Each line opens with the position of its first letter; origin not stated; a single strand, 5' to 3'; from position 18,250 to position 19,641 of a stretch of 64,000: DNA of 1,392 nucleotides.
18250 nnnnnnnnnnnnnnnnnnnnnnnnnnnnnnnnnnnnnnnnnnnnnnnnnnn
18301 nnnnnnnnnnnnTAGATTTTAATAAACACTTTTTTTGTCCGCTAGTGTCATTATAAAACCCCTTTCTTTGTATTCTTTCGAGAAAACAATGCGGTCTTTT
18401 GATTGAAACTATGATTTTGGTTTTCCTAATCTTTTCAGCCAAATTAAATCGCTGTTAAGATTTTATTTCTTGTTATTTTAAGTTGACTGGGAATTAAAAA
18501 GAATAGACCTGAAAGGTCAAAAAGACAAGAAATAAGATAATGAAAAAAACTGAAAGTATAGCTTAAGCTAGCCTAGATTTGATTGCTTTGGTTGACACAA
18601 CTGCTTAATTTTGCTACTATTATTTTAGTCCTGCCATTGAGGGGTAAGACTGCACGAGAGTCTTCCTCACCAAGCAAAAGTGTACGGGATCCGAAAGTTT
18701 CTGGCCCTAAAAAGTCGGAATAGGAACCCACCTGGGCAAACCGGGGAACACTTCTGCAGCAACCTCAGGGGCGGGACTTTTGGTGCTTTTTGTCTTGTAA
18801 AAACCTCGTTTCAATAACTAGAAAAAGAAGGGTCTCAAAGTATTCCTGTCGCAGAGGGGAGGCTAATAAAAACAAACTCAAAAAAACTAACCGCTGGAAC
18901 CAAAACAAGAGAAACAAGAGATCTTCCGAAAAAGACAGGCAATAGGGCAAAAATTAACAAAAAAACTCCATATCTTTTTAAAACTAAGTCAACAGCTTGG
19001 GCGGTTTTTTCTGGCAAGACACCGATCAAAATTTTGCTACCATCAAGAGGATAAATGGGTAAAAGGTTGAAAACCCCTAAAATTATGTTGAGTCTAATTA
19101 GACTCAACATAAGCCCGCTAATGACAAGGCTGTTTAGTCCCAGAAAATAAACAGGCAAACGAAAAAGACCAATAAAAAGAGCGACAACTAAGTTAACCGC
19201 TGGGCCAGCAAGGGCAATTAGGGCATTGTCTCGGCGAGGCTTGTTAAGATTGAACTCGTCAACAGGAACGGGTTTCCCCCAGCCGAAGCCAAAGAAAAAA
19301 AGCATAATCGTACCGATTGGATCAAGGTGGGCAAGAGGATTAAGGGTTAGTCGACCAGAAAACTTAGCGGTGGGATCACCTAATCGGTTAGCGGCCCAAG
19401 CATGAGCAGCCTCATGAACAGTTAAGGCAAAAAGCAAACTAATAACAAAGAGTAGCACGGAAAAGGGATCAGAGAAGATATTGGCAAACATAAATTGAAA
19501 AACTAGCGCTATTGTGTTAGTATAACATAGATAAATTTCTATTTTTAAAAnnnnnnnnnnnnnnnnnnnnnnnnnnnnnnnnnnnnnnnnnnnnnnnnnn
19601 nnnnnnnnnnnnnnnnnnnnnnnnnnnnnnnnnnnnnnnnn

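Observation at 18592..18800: Promoter-driven, non-coding, structured ~165-nt RNA candidate downstream of rplA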

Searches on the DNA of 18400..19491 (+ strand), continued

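Call 61: search_with_rna_model(model_id=R3, sources=[L013, L014, L021, L022, L023, L024, L025, L026, L027, L028, L029, L030, L031, L032, L033, L034, L035, L036, L037, L038, L039, L040, L041, L042, L043, L044, L045, L046, L047, L048, L049, L050, L051, L052, L053, L054, L055, L056, L057, L058, L059, L060, L061, L062, L063, L064, L065, L066, L067, L068, L069, L070, L071, L072, L073, L074, L075, L076, L077, L078, L079, L080, L081, L082, L083, L084, L085, L086, L087, L088, L089, L090, L091, L092, L093, L094], max_evalue=5)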
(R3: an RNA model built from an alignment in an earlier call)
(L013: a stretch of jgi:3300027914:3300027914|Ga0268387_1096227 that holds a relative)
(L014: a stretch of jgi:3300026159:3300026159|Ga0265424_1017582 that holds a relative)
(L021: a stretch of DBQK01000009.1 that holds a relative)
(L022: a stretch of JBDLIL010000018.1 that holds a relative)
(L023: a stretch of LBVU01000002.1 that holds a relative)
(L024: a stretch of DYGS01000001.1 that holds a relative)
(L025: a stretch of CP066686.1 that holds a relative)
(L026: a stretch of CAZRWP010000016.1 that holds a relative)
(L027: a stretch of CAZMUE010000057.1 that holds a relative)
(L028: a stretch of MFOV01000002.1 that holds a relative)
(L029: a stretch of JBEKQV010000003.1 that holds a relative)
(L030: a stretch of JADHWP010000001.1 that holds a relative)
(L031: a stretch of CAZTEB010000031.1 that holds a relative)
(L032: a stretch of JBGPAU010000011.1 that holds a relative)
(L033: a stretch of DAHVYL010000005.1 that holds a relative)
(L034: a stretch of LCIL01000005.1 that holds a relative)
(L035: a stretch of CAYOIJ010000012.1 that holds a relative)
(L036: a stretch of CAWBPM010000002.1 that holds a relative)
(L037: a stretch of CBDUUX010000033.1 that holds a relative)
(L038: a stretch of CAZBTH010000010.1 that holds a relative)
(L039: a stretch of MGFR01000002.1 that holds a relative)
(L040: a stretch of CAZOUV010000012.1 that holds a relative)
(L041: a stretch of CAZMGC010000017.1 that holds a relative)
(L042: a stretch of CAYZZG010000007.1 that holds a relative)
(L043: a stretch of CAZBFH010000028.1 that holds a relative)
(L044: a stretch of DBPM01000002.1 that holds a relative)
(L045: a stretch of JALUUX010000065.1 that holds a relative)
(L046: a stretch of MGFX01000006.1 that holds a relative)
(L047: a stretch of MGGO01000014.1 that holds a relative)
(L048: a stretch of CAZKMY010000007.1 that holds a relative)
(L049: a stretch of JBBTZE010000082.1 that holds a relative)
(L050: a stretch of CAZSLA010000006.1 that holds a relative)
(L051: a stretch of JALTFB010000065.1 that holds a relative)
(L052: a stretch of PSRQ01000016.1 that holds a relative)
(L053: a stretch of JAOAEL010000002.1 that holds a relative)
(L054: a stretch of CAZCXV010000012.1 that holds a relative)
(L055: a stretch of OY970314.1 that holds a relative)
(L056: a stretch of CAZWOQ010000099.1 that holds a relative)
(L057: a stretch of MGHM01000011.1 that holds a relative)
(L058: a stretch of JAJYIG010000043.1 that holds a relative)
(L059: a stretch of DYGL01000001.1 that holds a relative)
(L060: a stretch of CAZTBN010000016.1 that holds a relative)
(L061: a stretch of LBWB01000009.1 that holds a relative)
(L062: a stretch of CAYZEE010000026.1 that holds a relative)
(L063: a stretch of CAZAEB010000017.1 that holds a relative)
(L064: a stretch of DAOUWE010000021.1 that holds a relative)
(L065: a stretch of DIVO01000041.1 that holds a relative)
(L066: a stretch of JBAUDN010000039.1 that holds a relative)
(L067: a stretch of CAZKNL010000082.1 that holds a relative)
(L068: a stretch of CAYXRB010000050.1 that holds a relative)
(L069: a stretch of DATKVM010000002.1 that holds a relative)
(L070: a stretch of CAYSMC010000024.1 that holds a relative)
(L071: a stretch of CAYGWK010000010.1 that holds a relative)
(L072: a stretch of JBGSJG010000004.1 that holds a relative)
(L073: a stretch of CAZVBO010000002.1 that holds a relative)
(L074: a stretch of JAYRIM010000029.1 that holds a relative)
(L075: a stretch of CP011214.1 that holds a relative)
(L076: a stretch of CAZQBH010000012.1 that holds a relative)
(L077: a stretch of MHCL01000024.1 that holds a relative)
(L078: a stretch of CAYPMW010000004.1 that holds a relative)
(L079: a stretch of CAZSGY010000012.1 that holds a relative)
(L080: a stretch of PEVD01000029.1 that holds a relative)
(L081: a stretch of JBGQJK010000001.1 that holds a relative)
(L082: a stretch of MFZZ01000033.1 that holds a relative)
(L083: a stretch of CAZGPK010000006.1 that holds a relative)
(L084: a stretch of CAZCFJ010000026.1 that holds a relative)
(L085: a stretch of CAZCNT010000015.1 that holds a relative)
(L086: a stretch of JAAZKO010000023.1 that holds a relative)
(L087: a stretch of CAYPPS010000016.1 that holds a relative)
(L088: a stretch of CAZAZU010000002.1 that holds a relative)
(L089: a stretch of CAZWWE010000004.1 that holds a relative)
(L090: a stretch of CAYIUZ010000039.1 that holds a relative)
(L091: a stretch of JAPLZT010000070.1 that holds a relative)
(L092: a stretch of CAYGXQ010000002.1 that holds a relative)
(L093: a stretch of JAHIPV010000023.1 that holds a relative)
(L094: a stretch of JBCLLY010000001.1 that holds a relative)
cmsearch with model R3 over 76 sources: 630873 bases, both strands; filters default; matches with E-value up to 5: 3.
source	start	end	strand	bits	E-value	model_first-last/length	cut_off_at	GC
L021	721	869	-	104.8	7.7e-26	1-164/164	no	0.5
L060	1305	1451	-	102.1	4e-25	1-164/164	no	0.46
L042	3917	3989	-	10.5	4.2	1-164/164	no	0.44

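Call 62: search_with_rna_model(model_id=R3, sources=[L097, L099, L101, L102, L103, L104, L105, L106, L107, L108, L109, L110, L111, L112, L113, L114, L115, L116, L117, L118, L119, L120, L121, L122, L123, L124, L125, L126, L127, L128, L129, L130, L131, L132, L133, L134, L135, L136, L137, L138, L139, L140, L141, L142, L143, L144, L145, L146, L147, L148, L149, L150, L151, L152, L153, L154, L155, L156, L157, L158, L159, L160, L161, L162, L163, L164, L165, L166, L167, L168, L169, L170, L171, L172, L173, L174], max_evalue=5)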
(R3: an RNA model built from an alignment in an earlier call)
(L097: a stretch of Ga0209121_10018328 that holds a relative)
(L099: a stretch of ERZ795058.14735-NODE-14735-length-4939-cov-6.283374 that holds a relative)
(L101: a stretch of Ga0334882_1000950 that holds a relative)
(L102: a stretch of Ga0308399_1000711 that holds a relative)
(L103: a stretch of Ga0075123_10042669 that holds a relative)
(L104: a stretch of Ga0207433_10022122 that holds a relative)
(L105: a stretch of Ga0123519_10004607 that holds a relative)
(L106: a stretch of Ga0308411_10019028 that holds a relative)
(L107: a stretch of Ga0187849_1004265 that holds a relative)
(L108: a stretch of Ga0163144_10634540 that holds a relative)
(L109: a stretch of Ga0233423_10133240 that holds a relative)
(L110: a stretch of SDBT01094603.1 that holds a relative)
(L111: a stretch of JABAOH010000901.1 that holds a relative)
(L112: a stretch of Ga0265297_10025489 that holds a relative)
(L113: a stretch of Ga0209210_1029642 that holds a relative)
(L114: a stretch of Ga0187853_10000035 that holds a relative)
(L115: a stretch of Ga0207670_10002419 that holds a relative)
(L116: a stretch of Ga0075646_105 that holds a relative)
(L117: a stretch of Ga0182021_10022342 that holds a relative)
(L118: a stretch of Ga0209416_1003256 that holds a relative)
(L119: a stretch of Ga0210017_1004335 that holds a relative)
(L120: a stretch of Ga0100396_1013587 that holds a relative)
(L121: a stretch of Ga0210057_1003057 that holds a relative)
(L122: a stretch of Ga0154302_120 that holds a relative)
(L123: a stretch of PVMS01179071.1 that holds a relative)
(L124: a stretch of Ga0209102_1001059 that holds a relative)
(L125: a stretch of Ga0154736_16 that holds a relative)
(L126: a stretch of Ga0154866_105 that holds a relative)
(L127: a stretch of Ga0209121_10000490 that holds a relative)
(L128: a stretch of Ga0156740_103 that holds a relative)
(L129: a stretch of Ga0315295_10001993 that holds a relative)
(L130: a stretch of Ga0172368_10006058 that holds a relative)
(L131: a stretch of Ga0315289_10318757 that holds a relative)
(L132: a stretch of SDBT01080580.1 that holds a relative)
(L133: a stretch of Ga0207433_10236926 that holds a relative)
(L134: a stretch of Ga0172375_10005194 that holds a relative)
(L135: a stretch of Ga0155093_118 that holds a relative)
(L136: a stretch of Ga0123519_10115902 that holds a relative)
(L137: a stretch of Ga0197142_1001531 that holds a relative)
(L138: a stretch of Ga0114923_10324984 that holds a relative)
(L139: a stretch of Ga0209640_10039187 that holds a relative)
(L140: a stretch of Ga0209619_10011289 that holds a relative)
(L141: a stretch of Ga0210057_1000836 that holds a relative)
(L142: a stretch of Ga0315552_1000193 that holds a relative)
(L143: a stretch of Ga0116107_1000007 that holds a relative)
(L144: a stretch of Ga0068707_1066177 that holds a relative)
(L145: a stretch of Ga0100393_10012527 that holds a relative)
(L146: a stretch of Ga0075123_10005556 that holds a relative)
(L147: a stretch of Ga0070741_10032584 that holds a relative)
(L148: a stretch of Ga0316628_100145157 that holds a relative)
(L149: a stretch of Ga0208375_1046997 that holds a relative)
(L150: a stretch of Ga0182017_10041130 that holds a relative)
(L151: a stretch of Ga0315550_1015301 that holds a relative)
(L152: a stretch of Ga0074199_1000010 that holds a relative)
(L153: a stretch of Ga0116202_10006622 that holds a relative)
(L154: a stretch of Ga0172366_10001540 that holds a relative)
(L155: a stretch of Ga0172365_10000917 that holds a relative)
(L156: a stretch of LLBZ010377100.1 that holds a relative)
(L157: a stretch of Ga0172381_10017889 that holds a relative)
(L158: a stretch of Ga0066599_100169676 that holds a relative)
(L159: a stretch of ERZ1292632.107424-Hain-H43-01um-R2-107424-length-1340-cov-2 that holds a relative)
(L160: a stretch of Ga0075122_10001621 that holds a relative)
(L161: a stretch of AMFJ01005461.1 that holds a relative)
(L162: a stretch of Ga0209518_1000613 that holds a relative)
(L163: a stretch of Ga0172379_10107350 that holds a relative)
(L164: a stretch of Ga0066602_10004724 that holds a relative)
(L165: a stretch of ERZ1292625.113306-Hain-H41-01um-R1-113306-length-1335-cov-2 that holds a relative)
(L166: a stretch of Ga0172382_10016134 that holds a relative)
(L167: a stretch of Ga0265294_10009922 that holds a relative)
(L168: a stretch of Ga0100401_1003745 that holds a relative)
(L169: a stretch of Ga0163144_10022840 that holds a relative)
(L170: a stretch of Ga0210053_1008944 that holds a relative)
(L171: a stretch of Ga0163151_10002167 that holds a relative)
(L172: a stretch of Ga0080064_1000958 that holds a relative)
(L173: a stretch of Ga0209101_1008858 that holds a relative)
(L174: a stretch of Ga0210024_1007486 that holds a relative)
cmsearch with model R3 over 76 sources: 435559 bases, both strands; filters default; matches with E-value up to 5: 4.
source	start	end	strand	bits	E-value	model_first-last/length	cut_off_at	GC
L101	207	355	-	104.8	5.3e-26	1-164/164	no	0.5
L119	2017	2060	+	13.2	0.52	1-164/164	no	0.5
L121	2017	2060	+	13.2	0.52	1-164/164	no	0.5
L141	6826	6866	-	10.2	3.5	1-164/164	no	0.44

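Call 64: search_with_rna_model(model_id=R3, source=L175, max_evalue=10, filters=off, show_alignments=2)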
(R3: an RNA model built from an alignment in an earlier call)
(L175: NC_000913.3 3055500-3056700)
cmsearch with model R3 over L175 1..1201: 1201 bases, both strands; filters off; matches with E-value up to 10: 12.
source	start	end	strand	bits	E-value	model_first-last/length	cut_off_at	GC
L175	613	642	+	3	0.9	1-164/164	no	0.5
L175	737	780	-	2.5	1.2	1-164/164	no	0.52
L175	389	478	+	2.4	1.3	1-164/164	no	0.41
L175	418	456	-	1.3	2.5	1-164/164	no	0.28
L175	1084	1144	+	1.2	2.8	1-164/164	no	0.57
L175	1171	1199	-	0.5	4.2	1-164/164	no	0.48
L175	54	75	-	0.1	5.4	1-164/164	no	0.55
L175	163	205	-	0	5.6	1-164/164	no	0.6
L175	278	350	+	0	5.7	1-164/164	no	0.45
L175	608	637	-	-0.3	7.2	1-164/164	no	0.47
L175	480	497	-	-0.6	8.2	1-164/164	no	0.33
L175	376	403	-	-0.8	9.6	1-164/164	no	0.39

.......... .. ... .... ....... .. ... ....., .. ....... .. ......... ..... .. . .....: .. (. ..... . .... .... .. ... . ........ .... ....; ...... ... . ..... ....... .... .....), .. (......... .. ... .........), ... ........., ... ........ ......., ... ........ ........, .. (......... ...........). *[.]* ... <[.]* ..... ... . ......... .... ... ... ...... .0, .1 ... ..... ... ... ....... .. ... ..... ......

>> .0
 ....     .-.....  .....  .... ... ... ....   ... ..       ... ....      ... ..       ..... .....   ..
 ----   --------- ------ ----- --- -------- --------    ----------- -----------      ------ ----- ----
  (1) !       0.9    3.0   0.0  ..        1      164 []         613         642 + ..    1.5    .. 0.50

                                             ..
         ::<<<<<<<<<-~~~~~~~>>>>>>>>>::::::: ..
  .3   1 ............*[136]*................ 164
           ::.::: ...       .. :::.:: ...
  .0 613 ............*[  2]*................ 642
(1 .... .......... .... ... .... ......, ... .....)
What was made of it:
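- My family model R3 does not detect E. coli ssrS (call 64).
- Tried and rejected: R3 against E. coli ssrS gave no hit (call 64).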
